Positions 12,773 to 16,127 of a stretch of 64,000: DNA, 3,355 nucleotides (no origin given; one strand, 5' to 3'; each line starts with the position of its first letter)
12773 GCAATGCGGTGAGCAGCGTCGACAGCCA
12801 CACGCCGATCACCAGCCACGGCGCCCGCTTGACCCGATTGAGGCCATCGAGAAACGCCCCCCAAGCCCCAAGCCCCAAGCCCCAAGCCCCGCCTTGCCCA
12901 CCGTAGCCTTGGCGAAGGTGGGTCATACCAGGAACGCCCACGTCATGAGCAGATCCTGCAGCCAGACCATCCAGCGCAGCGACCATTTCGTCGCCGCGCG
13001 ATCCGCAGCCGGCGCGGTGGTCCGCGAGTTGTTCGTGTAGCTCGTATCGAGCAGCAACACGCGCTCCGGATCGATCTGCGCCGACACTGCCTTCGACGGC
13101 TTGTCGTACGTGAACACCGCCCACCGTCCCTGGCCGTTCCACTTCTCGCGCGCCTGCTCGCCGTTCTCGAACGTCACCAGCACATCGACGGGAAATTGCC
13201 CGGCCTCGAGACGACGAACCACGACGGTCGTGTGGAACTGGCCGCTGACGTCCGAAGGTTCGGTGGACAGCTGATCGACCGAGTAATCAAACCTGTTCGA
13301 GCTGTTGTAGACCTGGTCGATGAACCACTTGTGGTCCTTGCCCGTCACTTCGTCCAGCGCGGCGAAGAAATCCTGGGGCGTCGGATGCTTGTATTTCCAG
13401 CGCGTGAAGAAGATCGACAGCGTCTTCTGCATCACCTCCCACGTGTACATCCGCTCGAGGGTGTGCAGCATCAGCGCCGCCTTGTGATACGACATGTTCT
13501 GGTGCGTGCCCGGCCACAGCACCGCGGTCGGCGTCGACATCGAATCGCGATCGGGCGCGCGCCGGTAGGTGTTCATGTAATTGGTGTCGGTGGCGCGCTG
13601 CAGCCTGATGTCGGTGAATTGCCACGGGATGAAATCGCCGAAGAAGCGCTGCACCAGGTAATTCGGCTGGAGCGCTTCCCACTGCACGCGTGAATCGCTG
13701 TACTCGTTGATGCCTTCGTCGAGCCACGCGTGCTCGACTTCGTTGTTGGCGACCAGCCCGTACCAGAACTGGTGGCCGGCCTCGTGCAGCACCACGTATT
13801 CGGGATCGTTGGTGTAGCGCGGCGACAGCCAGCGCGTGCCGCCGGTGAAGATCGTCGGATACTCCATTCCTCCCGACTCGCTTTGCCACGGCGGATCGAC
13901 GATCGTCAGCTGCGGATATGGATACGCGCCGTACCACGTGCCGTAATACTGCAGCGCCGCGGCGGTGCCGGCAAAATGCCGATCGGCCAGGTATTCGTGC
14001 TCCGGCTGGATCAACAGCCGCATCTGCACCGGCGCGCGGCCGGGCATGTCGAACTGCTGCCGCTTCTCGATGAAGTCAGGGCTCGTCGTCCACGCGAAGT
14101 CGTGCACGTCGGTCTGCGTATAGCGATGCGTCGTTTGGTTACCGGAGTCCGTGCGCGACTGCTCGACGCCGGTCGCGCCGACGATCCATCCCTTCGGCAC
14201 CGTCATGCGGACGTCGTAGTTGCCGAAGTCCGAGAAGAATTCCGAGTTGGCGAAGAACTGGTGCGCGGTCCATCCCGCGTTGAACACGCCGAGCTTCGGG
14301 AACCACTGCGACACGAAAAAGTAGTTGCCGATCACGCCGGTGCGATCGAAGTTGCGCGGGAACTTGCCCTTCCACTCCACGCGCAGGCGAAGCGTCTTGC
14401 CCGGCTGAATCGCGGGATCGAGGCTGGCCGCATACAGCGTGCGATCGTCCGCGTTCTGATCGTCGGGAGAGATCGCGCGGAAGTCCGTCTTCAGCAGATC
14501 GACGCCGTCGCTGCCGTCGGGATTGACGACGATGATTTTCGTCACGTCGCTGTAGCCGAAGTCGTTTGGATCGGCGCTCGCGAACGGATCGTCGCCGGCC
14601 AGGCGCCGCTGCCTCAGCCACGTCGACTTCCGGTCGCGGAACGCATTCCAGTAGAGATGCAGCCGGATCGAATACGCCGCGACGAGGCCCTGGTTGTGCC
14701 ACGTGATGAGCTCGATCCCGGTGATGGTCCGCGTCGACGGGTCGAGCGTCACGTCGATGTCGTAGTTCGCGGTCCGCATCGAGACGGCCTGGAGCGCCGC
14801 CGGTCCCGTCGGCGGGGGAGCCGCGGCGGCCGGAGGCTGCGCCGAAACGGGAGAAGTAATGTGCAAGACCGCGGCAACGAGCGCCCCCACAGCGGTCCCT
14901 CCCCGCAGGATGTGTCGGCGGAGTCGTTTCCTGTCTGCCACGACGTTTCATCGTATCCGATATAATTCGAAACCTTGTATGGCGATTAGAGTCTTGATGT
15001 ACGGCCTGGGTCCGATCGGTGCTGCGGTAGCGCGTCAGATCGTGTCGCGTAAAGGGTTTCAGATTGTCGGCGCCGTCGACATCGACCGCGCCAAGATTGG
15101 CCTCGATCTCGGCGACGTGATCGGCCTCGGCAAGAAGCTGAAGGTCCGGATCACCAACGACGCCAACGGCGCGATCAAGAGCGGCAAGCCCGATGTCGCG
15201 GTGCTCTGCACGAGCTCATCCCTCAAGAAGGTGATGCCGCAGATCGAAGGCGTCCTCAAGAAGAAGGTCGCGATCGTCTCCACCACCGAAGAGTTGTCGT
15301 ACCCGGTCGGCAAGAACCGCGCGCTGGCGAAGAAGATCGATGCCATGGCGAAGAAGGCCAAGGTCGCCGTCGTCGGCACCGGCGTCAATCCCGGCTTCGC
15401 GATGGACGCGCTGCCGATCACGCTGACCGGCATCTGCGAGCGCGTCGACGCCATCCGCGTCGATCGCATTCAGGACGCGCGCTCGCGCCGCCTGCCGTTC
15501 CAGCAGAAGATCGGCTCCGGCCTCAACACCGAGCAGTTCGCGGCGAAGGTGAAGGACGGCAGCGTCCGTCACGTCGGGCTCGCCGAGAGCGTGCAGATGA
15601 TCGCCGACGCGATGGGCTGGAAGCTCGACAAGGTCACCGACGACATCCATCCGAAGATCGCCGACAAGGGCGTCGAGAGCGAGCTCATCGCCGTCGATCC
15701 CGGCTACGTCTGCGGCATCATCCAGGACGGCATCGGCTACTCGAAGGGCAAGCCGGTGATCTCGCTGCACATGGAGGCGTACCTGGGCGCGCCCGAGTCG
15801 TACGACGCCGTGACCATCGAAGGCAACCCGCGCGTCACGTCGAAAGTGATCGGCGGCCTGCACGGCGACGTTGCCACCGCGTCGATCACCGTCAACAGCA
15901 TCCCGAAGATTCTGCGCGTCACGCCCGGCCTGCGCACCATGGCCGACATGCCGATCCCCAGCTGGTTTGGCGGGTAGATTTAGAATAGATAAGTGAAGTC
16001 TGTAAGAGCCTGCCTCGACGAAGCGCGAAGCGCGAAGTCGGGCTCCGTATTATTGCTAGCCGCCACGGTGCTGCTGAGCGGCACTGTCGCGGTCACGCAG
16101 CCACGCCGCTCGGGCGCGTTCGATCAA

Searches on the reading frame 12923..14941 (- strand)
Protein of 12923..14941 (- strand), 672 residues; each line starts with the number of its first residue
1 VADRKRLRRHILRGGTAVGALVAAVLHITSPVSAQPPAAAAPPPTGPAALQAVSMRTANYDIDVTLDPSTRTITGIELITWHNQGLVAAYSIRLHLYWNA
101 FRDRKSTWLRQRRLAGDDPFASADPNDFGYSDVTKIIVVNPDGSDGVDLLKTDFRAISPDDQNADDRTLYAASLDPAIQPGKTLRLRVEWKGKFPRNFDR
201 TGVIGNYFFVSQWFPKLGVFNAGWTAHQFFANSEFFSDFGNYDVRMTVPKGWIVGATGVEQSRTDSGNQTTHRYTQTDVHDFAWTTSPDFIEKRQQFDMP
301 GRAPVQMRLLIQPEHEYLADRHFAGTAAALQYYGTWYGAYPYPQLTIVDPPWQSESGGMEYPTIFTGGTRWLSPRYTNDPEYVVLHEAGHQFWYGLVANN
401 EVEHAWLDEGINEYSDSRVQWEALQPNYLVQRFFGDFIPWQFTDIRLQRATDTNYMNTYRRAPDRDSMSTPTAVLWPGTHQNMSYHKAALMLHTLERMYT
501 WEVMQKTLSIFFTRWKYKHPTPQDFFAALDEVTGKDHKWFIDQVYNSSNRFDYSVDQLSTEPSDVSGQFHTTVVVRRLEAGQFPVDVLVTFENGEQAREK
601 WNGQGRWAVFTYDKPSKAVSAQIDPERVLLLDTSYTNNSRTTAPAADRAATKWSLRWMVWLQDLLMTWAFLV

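Call 75: search_protein_families(library=pfam, proteins=[window:12923-14941:-], max_evalue=0.00001)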
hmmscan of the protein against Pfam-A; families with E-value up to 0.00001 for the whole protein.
window:12923-14941:- (672 aa): 1 family
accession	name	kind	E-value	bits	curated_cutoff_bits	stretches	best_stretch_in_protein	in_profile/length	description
PF01433.26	Peptidase_M1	-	4.2e-15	56.4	27.7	1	327-543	7-217/218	Peptidase family M1 domain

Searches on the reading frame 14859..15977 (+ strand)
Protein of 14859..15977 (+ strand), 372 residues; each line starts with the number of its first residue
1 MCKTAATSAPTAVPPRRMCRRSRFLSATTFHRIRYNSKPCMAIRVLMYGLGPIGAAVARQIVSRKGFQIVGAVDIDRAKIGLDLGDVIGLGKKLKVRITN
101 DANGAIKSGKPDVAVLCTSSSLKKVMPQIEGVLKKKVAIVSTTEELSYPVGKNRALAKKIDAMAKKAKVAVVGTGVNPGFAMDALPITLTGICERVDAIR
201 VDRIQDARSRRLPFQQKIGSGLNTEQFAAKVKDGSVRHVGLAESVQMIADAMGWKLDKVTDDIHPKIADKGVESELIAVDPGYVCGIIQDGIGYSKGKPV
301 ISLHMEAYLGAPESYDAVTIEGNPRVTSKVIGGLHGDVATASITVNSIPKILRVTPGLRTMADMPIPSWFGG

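Call 75: search_protein_families(library=pfam, proteins=[window:14859-15977:+], max_evalue=0.00001)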
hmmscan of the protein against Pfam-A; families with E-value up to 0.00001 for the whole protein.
window:14859-15977:+ (372 aa): 2 families
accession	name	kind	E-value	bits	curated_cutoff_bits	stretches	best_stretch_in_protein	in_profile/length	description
PF19328.4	DAP_DH_C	-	9.8e-40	136.8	23.3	1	180-368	1-194/206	2,4-diaminopentanoate dehydrogenase C-terminal domain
PF01113.26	DapB_N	-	4.9e-07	30.3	25.6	1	43-143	1-98/124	Dihydrodipicolinate reductase, N-terminus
